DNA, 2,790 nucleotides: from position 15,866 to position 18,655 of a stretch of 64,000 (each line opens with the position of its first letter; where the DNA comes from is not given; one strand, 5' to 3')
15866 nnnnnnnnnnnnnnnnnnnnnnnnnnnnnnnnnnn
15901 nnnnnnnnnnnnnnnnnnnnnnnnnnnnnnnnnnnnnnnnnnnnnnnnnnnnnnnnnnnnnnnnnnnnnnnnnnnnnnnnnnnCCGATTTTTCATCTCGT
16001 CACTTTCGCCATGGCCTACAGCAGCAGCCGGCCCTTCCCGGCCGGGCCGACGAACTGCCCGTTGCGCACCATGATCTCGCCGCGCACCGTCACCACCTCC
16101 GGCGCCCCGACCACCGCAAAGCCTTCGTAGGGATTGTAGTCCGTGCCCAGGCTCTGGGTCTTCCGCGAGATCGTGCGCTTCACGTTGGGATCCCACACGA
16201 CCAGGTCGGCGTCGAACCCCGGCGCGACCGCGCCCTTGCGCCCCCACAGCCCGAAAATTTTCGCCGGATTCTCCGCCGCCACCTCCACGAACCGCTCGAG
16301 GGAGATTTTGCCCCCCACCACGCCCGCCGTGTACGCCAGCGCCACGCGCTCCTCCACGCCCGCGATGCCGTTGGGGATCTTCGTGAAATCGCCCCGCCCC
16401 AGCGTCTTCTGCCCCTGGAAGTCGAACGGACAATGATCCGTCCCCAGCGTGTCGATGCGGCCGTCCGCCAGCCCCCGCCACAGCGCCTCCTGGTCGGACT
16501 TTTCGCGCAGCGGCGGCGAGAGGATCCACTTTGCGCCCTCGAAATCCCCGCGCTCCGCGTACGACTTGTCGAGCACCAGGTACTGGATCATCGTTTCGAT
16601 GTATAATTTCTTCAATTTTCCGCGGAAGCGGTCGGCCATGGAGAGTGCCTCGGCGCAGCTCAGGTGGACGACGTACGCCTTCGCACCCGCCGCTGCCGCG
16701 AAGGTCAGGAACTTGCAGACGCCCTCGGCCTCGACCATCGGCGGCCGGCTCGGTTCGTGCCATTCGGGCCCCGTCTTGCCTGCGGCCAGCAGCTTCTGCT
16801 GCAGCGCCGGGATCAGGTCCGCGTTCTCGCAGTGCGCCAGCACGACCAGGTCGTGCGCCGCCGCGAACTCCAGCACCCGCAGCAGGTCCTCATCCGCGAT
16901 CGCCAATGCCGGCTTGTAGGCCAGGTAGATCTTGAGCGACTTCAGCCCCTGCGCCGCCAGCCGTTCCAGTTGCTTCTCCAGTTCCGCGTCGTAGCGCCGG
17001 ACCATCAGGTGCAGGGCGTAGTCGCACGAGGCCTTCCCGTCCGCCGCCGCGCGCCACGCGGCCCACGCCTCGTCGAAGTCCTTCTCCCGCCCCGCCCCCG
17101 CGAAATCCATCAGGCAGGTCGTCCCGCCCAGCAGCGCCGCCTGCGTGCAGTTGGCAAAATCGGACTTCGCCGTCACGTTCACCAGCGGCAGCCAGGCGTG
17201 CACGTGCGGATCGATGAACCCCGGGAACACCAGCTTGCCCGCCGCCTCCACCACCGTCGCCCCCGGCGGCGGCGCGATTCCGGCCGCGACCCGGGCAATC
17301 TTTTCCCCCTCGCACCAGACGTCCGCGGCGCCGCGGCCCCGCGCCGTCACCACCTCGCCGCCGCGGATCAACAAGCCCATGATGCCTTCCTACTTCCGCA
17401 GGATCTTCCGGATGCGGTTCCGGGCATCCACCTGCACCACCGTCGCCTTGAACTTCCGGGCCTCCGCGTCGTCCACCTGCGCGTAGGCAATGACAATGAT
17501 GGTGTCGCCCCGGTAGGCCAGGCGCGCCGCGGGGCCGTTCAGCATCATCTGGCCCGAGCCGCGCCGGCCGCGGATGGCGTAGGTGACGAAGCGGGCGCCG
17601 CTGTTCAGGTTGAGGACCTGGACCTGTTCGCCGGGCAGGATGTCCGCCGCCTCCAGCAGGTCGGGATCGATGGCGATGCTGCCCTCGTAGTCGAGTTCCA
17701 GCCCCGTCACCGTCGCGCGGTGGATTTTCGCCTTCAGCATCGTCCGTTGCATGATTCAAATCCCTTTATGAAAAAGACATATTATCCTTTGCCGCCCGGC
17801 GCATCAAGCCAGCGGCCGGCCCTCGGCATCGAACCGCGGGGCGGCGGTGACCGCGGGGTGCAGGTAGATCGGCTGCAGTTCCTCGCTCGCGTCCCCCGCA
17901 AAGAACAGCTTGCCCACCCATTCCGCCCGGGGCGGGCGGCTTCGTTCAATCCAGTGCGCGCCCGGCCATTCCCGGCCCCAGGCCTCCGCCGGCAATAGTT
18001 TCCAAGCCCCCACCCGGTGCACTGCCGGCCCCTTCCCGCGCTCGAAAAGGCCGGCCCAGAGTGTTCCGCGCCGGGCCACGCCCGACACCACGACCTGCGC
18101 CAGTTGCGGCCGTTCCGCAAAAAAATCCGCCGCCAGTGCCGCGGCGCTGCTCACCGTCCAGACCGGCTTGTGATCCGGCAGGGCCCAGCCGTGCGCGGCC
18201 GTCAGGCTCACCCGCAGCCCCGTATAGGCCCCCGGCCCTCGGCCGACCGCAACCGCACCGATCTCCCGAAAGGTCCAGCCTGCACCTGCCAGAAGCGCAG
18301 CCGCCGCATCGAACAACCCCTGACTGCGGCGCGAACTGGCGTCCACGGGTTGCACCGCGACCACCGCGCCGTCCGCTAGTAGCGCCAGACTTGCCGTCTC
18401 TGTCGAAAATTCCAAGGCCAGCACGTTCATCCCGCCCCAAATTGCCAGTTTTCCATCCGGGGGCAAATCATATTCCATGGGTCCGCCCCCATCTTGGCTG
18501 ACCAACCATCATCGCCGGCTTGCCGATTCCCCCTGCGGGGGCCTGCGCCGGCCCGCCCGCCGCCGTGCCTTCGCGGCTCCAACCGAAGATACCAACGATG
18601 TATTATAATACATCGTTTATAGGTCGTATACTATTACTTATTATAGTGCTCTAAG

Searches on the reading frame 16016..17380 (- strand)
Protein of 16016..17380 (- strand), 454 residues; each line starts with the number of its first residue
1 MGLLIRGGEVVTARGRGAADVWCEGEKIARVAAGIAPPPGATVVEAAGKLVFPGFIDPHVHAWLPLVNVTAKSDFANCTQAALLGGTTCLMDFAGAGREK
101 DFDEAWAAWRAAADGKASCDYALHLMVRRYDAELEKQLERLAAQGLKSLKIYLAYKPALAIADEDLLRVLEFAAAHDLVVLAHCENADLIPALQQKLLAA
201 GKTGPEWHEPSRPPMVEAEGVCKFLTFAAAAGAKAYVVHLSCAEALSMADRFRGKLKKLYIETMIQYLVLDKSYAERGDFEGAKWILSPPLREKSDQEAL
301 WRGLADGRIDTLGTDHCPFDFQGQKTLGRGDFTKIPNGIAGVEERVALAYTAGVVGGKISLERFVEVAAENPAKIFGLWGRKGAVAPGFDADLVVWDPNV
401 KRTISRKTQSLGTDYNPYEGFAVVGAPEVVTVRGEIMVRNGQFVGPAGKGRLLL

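Call 57: search_protein_families(library=pfam, proteins=[window:16016-17380:-], max_evalue=0.1)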
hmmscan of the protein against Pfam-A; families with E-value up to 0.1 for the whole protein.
window:16016-17380:- (454 aa): 3 families
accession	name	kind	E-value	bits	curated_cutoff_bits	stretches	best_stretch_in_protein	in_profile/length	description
PF01979.26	Amidohydro_1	-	1.1e-27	97.7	25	1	50-436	1-344/345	Amidohydrolase family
PF07969.17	Amidohydro_3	-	2.1e-13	51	29.7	2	357-400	405-448/472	Amidohydrolase family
PF04909.20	Amidohydro_2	-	0.013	15.7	26.4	1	56-185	1-146/289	Amidohydrolase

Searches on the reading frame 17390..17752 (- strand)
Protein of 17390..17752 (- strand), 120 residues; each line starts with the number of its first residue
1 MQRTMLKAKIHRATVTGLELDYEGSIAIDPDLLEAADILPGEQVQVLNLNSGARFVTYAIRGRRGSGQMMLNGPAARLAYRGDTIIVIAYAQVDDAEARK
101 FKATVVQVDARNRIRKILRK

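Call 76: search_protein_families(library=pfam, proteins=[window:17390-17752:-], max_evalue=0.001)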
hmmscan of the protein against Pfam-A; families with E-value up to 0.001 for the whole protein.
window:17390-17752:- (120 aa): 1 family
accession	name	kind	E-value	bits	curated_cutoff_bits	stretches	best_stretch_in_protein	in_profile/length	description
PF02261.22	Asp_decarbox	-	4.7e-48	162.3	25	1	1-114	1-114/115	Aspartate decarboxylase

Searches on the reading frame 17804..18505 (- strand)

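Call 76: search_protein_families(library=pfam, proteins=[window:17804-18505:-], max_evalue=0.001)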
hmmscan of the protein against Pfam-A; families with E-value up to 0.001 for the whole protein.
window:17804-18505:- (233 aa): 1 family
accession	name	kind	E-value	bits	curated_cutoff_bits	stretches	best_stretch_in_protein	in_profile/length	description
PF00814.31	TsaD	-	6.9e-16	59.2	24.8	1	51-187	20-159/264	tRNA N6-adenosine threonylcarbamoyltransferase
